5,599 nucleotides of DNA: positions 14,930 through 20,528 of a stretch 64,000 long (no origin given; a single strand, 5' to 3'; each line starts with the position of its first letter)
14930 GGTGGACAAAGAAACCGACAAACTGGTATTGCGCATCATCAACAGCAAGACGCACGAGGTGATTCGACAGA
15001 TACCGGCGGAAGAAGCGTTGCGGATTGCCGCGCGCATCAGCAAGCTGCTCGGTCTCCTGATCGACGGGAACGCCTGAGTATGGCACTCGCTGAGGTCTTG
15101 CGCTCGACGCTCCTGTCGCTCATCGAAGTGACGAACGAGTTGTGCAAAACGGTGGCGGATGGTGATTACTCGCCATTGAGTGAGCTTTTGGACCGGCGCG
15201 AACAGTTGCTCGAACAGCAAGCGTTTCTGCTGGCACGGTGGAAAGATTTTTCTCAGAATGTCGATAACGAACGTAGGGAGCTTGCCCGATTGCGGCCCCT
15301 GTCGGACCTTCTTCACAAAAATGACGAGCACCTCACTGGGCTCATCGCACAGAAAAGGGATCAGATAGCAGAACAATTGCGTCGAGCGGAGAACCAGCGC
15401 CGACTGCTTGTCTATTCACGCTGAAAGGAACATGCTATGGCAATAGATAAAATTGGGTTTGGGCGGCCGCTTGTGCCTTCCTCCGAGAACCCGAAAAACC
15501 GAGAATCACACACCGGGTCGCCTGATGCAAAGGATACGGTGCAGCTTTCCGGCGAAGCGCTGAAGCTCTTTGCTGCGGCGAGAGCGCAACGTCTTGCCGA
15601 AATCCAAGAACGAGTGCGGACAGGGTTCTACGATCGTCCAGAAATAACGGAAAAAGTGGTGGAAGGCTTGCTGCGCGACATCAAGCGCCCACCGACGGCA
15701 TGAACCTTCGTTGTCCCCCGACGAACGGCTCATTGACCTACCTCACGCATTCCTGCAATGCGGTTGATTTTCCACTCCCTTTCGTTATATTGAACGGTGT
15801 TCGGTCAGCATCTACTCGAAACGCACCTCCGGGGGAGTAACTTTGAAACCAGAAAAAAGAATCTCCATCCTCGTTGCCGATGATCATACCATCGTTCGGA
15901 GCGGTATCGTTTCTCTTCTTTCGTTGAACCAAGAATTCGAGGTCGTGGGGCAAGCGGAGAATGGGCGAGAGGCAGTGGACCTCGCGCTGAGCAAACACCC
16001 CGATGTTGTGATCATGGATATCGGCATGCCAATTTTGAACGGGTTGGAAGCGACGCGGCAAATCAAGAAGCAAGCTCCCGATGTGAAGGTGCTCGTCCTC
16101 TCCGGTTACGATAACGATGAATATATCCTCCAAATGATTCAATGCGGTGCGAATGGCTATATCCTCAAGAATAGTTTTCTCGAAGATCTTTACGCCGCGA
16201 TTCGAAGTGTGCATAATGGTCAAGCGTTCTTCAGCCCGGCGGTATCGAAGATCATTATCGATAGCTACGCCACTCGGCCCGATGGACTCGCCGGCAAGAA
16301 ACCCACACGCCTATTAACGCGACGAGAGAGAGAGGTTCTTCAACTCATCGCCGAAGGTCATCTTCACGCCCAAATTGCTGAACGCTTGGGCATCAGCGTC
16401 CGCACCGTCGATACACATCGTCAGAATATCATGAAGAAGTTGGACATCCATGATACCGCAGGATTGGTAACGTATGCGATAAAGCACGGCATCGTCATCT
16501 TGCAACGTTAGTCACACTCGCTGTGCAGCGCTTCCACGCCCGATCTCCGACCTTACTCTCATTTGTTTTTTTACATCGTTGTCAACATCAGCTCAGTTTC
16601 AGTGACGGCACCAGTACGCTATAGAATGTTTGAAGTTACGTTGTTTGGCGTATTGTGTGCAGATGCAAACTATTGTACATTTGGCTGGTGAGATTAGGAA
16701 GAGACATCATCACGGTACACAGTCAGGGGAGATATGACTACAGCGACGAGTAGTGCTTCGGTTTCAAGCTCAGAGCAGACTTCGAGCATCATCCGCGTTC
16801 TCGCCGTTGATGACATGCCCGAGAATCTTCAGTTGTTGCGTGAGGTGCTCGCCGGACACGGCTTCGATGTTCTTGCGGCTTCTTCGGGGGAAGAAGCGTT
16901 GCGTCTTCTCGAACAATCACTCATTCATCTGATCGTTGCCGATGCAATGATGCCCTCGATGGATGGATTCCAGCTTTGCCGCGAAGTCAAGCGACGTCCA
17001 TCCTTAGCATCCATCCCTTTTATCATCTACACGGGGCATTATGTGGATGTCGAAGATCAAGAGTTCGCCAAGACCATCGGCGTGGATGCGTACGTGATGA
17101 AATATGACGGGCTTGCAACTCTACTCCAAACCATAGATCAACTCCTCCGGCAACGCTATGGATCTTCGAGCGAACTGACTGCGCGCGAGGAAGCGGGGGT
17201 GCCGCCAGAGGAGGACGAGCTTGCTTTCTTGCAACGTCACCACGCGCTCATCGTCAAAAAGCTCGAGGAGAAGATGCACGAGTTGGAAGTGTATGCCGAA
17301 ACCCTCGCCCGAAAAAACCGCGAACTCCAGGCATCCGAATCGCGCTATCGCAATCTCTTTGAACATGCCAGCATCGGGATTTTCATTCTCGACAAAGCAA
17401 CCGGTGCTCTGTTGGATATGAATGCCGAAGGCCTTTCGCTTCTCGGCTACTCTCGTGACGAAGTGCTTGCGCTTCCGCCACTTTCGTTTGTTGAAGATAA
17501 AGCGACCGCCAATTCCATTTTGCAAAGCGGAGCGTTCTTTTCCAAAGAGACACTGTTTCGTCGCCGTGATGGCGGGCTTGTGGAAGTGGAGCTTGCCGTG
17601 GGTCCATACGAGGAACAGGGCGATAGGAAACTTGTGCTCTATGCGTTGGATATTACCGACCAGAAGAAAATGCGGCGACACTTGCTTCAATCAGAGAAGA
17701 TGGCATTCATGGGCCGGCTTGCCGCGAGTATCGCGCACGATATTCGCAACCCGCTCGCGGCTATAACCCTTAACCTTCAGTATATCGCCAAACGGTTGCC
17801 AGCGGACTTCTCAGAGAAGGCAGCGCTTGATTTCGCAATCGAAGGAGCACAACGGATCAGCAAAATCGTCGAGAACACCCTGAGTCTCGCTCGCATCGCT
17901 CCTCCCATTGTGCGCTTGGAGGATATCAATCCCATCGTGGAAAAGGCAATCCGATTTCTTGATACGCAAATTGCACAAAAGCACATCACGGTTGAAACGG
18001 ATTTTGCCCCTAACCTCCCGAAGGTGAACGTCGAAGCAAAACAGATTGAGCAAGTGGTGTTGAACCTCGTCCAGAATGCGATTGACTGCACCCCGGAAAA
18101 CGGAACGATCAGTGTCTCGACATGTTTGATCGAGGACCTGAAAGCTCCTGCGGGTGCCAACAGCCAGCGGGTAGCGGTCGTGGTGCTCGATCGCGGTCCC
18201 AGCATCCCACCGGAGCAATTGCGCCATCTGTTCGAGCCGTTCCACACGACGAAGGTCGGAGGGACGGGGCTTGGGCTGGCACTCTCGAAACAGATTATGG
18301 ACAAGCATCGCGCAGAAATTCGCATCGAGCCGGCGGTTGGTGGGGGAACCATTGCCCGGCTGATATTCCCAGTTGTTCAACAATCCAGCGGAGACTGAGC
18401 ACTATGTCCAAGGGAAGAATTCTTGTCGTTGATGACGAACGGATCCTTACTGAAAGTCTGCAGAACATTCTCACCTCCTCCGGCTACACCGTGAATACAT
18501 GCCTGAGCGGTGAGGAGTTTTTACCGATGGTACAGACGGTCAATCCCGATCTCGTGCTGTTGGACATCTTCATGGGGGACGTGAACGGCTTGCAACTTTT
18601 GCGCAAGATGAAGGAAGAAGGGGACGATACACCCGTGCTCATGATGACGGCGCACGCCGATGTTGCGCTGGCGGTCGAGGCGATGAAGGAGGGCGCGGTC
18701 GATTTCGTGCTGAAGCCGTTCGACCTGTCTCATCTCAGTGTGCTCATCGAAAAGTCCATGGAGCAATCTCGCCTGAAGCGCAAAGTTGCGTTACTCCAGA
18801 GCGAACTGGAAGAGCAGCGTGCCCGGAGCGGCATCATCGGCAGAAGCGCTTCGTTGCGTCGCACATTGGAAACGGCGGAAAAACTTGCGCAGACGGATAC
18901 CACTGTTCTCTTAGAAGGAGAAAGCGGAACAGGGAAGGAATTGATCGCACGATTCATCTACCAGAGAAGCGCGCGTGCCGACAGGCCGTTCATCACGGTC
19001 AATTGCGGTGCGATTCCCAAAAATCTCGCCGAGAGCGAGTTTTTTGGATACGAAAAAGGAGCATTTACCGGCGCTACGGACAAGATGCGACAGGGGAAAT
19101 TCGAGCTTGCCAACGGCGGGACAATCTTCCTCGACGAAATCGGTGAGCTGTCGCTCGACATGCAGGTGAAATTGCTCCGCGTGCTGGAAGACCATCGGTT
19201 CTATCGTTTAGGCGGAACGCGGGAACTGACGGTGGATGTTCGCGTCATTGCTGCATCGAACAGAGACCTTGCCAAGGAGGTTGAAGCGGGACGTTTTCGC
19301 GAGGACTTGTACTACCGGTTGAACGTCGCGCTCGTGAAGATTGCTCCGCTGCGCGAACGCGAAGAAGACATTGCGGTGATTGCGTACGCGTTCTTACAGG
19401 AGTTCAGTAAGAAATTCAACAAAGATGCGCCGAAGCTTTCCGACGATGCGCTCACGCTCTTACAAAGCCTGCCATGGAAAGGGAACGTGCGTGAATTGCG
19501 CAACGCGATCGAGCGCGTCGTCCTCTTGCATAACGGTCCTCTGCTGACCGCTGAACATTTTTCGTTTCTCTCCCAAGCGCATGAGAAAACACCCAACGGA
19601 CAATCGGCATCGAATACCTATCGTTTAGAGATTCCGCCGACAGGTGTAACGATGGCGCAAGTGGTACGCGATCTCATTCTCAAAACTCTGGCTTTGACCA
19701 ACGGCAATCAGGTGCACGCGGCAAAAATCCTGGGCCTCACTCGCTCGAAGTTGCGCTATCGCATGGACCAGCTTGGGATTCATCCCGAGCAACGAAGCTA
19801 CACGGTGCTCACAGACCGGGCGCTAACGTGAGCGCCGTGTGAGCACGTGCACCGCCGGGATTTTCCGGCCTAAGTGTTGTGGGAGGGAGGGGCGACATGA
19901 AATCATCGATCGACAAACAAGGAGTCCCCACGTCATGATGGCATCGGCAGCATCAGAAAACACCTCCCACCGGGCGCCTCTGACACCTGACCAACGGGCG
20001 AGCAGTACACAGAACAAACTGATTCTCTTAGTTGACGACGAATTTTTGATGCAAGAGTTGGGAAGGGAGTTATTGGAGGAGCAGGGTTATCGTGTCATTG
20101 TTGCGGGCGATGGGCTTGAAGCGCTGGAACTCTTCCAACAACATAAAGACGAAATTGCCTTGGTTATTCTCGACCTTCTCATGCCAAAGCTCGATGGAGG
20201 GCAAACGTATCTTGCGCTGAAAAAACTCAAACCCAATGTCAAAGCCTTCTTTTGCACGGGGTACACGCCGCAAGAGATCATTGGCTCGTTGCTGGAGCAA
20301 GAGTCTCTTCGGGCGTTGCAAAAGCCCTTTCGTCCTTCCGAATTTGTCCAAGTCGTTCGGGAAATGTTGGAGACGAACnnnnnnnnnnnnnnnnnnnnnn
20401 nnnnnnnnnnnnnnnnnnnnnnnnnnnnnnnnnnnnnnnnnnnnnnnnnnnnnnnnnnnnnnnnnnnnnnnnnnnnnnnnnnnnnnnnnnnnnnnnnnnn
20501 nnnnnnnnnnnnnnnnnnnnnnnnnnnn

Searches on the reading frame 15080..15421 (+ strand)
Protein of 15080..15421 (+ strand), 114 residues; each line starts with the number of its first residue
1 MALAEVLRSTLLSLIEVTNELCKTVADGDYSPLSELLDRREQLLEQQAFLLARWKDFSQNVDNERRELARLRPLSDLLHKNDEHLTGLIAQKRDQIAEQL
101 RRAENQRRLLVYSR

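Call 47: search_protein_families(library=ncbifam, proteins=[window:15080-15421:+], max_evalue=10)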
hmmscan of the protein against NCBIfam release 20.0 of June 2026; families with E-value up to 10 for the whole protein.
window:15080-15421:+ (114 aa): 0 families

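Call 75: search_protein_families(library=pfam, proteins=[window:15080-15421:+], max_evalue=1)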
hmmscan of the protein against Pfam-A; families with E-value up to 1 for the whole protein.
window:15080-15421:+ (114 aa): 5 families
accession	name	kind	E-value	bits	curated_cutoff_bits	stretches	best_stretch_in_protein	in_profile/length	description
PF03792.18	PBC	-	0.047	14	25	1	43-102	110-166/181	PBC domain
PF13543.13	SAM_KSR1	-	0.097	13.1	22.5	1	68-102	31-66/75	SAM like domain present in kinase suppressor RAS 1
PF05400.18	FliT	-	0.12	13.6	29.5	1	26-109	6-81/85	Flagellar protein FliT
PF16522.10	FliS_cochap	-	0.16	12.3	43.2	1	41-101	77-139/149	Flagellar FLiS export co-chaperone, HP1076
PF18677.6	ArnB_C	-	0.22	11.9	26.3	0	61-104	3-46/72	Archaellum regulatory network B, C-terminal domain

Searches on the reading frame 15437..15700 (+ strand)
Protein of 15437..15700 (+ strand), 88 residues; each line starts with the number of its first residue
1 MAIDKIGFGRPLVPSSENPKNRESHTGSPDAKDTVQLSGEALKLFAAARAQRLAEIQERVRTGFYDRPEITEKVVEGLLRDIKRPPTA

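Call 22: search_protein_families(library=pfam, proteins=[window:15437-15700:+], max_evalue=0.01)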
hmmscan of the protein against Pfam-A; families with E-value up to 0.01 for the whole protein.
window:15437-15700:+ (88 aa): 0 families

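Call 47: search_protein_families(library=ncbifam, proteins=[window:15437-15700:+], max_evalue=10)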
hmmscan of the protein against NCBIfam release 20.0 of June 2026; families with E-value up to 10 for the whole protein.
window:15437-15700:+ (88 aa): 1 family
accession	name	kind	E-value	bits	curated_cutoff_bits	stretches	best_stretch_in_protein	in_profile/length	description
NF006523.0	PRK08974.1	equivalog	0.23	9.5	884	1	17-76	368-430/561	long-chain-fatty-acid--CoA ligase FadD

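Call 48: search_solved_structures(query=window:15437-15700:+, max_evalue=10, show_alignments=2)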
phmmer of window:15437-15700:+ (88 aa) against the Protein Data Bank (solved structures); distinct sequences matched with E-value up to 10: 1.
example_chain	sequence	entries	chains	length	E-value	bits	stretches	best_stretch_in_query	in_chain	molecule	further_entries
7b5h_AJ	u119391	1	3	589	0.24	15.1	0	44-87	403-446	All3320 protein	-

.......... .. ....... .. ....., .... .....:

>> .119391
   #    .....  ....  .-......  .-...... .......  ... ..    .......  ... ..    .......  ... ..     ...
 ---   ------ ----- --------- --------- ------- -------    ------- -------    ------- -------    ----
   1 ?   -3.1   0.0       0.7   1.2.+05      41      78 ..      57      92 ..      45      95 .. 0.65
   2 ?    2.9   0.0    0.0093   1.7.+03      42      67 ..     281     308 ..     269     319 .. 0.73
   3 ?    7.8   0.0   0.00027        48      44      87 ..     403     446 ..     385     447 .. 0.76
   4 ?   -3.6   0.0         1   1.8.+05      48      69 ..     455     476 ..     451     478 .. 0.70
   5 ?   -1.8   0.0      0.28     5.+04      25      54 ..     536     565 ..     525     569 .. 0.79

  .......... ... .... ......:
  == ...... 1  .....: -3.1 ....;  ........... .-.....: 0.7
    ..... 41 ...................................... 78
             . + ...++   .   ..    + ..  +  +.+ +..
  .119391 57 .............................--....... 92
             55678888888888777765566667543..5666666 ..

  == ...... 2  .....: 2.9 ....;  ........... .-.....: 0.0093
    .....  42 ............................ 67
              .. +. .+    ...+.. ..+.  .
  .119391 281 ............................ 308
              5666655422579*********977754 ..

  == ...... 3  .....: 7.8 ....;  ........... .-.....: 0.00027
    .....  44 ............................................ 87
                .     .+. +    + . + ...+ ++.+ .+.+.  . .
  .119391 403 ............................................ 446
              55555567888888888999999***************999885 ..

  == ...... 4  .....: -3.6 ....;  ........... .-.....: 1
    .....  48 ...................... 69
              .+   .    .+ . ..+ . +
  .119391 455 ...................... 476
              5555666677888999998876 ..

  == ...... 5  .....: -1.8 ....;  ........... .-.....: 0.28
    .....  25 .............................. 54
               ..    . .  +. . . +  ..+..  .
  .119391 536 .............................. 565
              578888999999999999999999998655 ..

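Call 75: search_protein_families(library=pfam, proteins=[window:15437-15700:+], max_evalue=1)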
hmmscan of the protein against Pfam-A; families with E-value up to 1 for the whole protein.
window:15437-15700:+ (88 aa): 2 families
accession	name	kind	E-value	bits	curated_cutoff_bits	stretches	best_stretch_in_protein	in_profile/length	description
PF04316.19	FlgM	-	0.031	14.9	25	1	29-66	7-43/55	Anti-sigma-28 factor, FlgM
PF21831.1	DUF6891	-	0.14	12.4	27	1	50-78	6-34/189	Domain of unknown function (DUF6891)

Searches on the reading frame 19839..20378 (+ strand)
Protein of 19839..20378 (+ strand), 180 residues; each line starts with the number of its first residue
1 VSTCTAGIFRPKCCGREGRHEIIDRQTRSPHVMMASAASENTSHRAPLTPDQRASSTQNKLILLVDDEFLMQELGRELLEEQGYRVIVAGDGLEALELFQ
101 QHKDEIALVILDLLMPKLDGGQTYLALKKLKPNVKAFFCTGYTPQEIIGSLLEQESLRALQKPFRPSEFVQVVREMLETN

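Call 75: search_protein_families(library=pfam, proteins=[window:19839-20378:+], max_evalue=1)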
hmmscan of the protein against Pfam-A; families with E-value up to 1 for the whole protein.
window:19839-20378:+ (180 aa): 1 family
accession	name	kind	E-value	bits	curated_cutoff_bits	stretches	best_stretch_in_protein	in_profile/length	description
PF00072.30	Response_reg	-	1.7e-20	73.7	30.2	1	62-173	1-110/111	Response regulator receiver domain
